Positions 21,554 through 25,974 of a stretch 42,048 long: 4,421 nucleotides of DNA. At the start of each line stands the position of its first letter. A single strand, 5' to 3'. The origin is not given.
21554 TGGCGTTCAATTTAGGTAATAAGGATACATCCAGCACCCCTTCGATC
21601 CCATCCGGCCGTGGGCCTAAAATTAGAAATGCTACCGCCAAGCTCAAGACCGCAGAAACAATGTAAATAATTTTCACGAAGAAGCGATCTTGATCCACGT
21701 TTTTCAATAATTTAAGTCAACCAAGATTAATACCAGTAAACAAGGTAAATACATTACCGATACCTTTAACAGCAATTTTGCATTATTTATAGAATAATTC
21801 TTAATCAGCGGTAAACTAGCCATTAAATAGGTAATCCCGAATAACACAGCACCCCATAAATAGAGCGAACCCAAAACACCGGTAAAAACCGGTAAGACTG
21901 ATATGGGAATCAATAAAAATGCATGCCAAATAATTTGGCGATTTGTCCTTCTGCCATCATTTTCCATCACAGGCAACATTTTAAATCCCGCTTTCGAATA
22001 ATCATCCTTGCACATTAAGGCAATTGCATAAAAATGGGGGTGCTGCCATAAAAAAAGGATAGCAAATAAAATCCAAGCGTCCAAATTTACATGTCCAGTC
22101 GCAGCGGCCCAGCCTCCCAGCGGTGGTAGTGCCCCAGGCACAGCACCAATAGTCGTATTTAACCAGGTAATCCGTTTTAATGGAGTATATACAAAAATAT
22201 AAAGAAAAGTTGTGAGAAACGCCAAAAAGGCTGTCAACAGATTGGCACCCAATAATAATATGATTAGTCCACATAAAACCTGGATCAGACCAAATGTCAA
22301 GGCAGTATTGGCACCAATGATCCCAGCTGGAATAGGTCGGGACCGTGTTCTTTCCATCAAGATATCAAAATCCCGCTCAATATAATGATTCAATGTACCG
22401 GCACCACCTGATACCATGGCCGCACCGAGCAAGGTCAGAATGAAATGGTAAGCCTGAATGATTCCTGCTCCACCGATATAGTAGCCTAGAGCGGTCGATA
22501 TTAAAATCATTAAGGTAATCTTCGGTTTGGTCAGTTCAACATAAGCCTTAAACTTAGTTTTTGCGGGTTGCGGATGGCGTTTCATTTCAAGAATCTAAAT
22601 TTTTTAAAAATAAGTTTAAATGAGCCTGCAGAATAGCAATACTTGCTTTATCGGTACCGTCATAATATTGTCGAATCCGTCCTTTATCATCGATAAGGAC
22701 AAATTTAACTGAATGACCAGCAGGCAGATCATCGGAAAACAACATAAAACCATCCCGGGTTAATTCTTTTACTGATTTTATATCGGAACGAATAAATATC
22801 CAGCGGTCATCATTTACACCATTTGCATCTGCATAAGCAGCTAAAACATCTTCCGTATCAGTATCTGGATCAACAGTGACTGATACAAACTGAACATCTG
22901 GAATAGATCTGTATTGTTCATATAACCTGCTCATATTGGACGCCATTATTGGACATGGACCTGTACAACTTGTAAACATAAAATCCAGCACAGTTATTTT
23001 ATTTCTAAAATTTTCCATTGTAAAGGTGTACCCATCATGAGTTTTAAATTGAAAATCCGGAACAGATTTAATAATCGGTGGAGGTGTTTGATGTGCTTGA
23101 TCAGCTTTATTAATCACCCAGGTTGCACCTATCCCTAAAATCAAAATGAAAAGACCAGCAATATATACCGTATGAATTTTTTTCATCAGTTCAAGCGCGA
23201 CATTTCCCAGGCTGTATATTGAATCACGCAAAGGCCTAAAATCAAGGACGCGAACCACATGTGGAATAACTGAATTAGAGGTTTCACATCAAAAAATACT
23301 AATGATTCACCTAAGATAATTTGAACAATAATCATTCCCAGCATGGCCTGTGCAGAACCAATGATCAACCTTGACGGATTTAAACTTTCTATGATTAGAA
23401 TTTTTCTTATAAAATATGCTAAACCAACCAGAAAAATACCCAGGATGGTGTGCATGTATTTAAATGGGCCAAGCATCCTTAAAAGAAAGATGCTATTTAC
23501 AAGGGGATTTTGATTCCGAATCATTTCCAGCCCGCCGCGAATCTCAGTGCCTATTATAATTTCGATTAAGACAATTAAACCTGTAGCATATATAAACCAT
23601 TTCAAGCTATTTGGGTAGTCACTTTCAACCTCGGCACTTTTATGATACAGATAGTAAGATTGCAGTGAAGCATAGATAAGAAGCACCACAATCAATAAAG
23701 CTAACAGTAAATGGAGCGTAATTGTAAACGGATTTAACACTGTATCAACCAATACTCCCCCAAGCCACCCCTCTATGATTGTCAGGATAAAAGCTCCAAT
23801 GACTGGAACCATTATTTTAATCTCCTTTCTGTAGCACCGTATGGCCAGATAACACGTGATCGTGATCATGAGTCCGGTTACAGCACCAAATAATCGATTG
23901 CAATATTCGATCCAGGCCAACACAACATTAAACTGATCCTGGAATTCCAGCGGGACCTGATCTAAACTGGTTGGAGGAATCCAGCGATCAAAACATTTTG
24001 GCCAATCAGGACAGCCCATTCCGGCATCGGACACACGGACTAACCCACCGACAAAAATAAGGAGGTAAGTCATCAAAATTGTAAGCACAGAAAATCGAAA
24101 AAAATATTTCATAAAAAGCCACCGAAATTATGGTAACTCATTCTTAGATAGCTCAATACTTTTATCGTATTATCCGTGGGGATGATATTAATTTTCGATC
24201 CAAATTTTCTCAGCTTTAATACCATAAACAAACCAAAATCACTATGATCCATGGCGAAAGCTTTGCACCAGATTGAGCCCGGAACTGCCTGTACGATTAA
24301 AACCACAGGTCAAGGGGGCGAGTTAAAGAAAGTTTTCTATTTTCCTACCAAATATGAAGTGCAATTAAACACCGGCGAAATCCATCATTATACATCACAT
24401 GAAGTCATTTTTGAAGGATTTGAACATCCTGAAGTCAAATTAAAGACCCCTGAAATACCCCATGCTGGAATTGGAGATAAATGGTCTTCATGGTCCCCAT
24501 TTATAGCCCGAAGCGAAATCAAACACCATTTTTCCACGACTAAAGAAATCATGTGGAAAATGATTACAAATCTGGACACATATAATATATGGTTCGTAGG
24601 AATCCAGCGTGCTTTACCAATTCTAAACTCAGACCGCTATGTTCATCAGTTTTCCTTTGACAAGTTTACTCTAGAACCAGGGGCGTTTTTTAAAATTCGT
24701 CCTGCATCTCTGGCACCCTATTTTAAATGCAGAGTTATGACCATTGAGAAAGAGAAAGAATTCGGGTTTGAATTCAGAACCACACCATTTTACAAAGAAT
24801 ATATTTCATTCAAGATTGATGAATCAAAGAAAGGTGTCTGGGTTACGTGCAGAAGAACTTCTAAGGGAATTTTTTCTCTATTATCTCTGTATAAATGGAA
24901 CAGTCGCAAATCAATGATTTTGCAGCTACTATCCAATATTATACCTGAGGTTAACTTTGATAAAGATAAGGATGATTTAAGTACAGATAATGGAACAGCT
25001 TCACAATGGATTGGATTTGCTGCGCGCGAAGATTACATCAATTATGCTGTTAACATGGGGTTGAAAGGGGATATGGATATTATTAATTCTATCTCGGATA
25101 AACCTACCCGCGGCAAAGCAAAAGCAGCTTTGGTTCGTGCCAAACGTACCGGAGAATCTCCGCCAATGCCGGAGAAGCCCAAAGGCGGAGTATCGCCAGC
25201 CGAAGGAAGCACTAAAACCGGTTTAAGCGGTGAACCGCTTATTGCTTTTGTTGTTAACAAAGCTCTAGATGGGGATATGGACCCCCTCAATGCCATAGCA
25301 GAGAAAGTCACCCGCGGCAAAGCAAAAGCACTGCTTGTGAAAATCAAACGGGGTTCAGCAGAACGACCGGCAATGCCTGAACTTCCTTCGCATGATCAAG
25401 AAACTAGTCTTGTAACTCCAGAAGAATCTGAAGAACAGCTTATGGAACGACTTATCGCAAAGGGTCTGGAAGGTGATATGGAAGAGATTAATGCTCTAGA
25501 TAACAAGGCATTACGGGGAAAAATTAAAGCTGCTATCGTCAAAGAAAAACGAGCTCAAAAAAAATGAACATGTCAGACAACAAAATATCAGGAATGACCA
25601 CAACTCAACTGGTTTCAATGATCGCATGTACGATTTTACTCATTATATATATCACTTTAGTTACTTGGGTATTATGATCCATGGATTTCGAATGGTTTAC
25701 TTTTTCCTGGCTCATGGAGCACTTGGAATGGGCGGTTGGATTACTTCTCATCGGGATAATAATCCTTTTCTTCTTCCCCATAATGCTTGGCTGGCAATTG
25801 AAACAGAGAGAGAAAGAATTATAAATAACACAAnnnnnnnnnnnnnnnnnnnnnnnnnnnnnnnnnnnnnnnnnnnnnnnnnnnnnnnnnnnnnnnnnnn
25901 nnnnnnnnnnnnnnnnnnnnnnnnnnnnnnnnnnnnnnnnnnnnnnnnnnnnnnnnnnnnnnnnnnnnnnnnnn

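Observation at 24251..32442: Ten-gene operon for a b6f-like Rieske/cytochrome b complex with uncharacterised accessory subunits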

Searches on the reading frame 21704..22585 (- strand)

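Call 10: search_protein_families(library=pfam, proteins=[window:21704-22585:-], max_evalue=0.001)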
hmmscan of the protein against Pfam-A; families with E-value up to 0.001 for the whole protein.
window:21704-22585:- (293 aa): 1 family
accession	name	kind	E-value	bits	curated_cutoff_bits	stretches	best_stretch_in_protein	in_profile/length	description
PF01040.23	UbiA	-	1.5e-58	198.5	34.2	1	28-268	2-239/250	UbiA prenyltransferase family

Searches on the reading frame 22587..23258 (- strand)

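Call 10: search_protein_families(library=pfam, proteins=[window:22587-23258:-], max_evalue=0.001)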
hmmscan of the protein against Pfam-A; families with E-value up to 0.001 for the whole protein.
window:22587-23258:- (223 aa): 3 families
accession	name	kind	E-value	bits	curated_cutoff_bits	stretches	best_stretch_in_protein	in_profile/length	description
PF02630.20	SCO1-SenC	-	4.3e-19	69.2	22.8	1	67-194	2-133/134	SCO1/SenC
PF00578.27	AhpC-TSA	-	4.1e-09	36.9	26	1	64-145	3-79/124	AhpC/TSA family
PF08534.16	Redoxin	-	1.1e-08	35.4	26.6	1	65-205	5-138/148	Redoxin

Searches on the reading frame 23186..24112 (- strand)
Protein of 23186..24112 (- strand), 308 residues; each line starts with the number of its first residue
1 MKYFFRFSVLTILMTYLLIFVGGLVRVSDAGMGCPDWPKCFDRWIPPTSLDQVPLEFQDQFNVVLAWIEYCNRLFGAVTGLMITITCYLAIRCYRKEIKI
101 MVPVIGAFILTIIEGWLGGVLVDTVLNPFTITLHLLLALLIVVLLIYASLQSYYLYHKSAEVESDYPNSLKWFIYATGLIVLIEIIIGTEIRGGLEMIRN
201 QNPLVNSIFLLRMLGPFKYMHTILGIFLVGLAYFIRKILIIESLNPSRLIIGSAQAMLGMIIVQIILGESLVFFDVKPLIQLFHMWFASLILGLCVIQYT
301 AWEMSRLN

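Call 10: search_protein_families(library=pfam, proteins=[window:23186-24112:-], max_evalue=0.001)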
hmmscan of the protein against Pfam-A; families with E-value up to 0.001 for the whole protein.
window:23186-24112:- (308 aa): 1 family
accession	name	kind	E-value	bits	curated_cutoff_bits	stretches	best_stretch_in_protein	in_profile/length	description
PF02628.20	COX15-CtaA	-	2.8e-41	142.1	29.9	1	6-296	2-322/322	Cytochrome oxidase assembly protein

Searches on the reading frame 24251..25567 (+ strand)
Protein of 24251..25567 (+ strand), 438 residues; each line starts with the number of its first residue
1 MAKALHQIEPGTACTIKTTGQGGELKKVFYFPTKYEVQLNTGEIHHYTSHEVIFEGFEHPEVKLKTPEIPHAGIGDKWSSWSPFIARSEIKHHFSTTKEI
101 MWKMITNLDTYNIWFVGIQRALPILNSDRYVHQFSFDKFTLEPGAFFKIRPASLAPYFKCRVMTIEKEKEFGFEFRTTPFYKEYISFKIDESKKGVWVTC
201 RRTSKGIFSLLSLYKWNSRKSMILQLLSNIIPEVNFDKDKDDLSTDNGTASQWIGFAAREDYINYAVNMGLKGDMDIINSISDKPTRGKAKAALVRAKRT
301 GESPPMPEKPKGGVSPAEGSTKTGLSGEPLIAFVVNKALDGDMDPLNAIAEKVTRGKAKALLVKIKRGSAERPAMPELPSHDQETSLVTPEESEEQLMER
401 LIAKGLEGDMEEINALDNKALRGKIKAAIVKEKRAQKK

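Call 3: search_protein_families(library=pfam, proteins=[window:24251-25567:+], max_evalue=0.01)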
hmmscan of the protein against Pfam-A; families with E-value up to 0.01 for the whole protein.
window:24251-25567:+ (438 aa): 1 family
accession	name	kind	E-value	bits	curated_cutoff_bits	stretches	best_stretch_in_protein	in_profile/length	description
PF09032.16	Siah-Interact_N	-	0.0026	18.4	23.5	0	406-434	6-34/78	Siah interacting protein, N terminal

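Call 4: search_protein_families(library=ncbifam, proteins=[window:24251-25567:+], max_evalue=0.01)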
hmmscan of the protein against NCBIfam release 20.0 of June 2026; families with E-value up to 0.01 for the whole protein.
window:24251-25567:+ (438 aa): 0 families

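Call 24: find_homologous_proteins(query=window:24251-25567:+, max_evalue=0.001)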
Query window:24251-25567:+ (438 aa): 673 proteins with E <= 0.001 among 5572 candidates; the best 120 are listed.
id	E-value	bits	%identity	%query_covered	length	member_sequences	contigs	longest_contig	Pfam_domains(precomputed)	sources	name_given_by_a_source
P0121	6.4e-289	976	98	100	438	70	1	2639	-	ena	-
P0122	2.0e-240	816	82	99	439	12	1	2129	-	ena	-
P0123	9.0e-232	787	79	97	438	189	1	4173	-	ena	-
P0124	7.1e-205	699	61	99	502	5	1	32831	-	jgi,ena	-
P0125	5.9e-202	689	60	99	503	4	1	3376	-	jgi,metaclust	metaclust:\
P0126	3.2e-194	664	66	99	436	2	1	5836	-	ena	-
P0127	8.6e-194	662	66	99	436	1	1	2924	-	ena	-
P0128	9.7e-194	662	66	100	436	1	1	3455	-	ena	-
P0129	1.3e-193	662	67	99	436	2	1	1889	-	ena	-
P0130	2.2e-193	661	66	99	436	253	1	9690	-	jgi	-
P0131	2.8e-193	660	65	100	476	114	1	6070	-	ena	-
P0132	9.9e-193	659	66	99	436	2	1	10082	-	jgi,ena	-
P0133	1.5e-192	658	66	99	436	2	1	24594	-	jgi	-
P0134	2.1e-192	658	66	99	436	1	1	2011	-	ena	-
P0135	4.0e-192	657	66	99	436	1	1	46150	-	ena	-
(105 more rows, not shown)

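Call 45: predict_structure(alignment_id=A2)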
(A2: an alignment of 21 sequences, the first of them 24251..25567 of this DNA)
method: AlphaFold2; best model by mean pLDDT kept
length: 438 residues; sequences in the alignment: 21
mean_pLDDT: 66.3   pTM: 0.33
mean pLDDT of the five models: 66.3, 65.8, 65.2, 62.9, 61.4
residues with pLDDT >= 90: 2; 70-90: 235; 50-70: 100; < 50: 101
segments of 3 or more residues with pLDDT < 50: 1-3, 60-71, 115-139, 144-146, 150-157, 165-168, 239-251, 311-323, 379-391
pLDDT, mean of each block of 10 residues (from residue 1): 56 83 83 77 81 67 35 63 73 76 63 49 34 40 49 43 50 58 73 77 73 56 64 59 30 66 85 82 80 85 73 34 62 83 78 83 84 69 33 75 85 83 87 77
secondary structure, 60 per line:
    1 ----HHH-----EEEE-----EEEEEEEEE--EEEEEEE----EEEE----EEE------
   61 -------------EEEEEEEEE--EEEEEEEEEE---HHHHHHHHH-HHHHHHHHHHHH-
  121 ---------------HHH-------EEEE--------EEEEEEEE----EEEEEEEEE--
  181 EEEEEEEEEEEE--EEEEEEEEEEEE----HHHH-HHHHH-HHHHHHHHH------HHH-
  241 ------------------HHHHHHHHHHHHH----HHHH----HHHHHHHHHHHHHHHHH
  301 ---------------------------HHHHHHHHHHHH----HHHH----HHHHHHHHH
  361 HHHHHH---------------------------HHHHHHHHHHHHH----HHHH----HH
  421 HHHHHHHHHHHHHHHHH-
elements in order: E13-16 E22-30 E33-39 E44-47 E52-54 E74-82 E85-94 H98-106 H108-119 E146-149 E158-165 E170-178 E181-192 E195-206 H211-214 H216-220 H222-230 H259-271 H276-279 H284-300 H328-339 H344-347 H352-366 H394-406 H411-414 H419-437

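Call 50: fold_search(model_id=the predicted structure, library=pdb)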
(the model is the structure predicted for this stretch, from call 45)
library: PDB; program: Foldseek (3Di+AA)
matches with E <= 10: 1512; with E <= 0.001: 102
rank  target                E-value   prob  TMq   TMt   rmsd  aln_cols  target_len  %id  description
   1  5ur4                  1.6e-05  1.00  0.23  0.48   5.4       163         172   13  1.5 A Crystal structure of PYR1 bound to Pyrabactin (released 2018-01-24)
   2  3qn1_A                2.7e-05  1.00  0.19  0.39   9.1       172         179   13  Crystal structure of the PYR1 Abscisic Acid receptor in complex with the HAB1 type 2C phosphatase catalytic domain (released 2011-03-16)
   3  3kay_B                3.4e-05  1.00  0.24  0.51   5.2       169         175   12  Crystal structure of abscisic acid receptor PYL1 (released 2009-12-08)
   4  5ygv_B                3.4e-05  1.00  0.23  0.48   6.0       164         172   12  Crystal structure of the abscisic acid receptor PYR1 in complex with an antagonist (released 2018-04-18)
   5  3k90_D                4.2e-05  1.00  0.20  0.40   9.0       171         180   12  The Abscisic acid receptor PYR1 in complex with Abscisic Acid (released 2009-11-10)
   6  3k90_A                4.9e-05  1.00  0.23  0.49   5.6       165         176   12  The Abscisic acid receptor PYR1 in complex with Abscisic Acid (released 2009-11-10)
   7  3q63_F                5.5e-05  1.00  0.25  0.71   4.9       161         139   11  X-ray crystal structure of protein MLL2253 from Mesorhizobium loti, Northeast Structural Genomics Consortium Target Ml (released 2011-01-12)
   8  3q63_E                5.5e-05  1.00  0.24  0.69   4.0       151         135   12  X-ray crystal structure of protein MLL2253 from Mesorhizobium loti, Northeast Structural Genomics Consortium Target Ml (released 2011-01-12)
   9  5ur5                  6.1e-05  1.00  0.24  0.51   5.4       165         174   13  PYR1 bound to the rationally designed agonist 4m (released 2017-11-29)
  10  7avw_A                6.1e-05  1.00  0.21  0.41   7.8       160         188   10  X-RAY CRYSTAL STRUCTURE OF THE CsPYL1-iSB07-HAB1 TERNARY COMPLEX (released 2023-01-18)
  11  7z1r                  6.1e-05  1.00  0.20  0.38   9.2       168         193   12  X-ray crystal structure of SLPYL1-E151D mutant ABA complex (released 2022-07-13)
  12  7z1s                  6.5e-05  1.00  0.19  0.37   9.2       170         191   12  X-ray crystal structure of SLPYL1-NIO complex (released 2022-07-13)
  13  3njo_A                6.8e-05  1.00  0.23  0.49   6.2       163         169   10  X-ray crystal structure of the Pyr1-pyrabactin A complex (released 2010-08-18)
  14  5ygv_A                7.2e-05  1.00  0.23  0.50   5.9       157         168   15  Crystal structure of the abscisic acid receptor PYR1 in complex with an antagonist (released 2018-04-18)
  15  3wg8                  8.1e-05  1.00  0.23  0.49   5.6       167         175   12  Crystal structure of the abscisic acid receptor PYR1 in complex with an antagonist AS6 (released 2014-05-07)
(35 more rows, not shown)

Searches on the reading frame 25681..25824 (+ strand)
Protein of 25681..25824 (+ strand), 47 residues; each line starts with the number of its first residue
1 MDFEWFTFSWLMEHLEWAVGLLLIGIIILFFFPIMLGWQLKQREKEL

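Call 3: search_protein_families(library=pfam, proteins=[window:25681-25824:+], max_evalue=0.01)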
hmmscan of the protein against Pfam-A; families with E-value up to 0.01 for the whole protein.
window:25681-25824:+ (47 aa): 0 families

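Call 4: search_protein_families(library=ncbifam, proteins=[window:25681-25824:+], max_evalue=0.01)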
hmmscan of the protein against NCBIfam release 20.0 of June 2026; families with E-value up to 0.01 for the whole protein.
window:25681-25824:+ (47 aa): 0 families

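Call 61: search_protein_families(library=pfam, proteins=[window:25681-25824:+], max_evalue=5)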
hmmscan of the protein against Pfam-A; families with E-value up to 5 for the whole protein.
window:25681-25824:+ (47 aa): 2 families
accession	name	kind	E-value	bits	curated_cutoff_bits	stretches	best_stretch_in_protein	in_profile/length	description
PF20485.3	DUF6724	-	0.13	12.6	27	1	1-38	1-37/64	Family of unknown function (DUF6724)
PF00429.24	TLV_coat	-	0.95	8.5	22.5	1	9-36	525-552/560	ENV polyprotein (coat polyprotein)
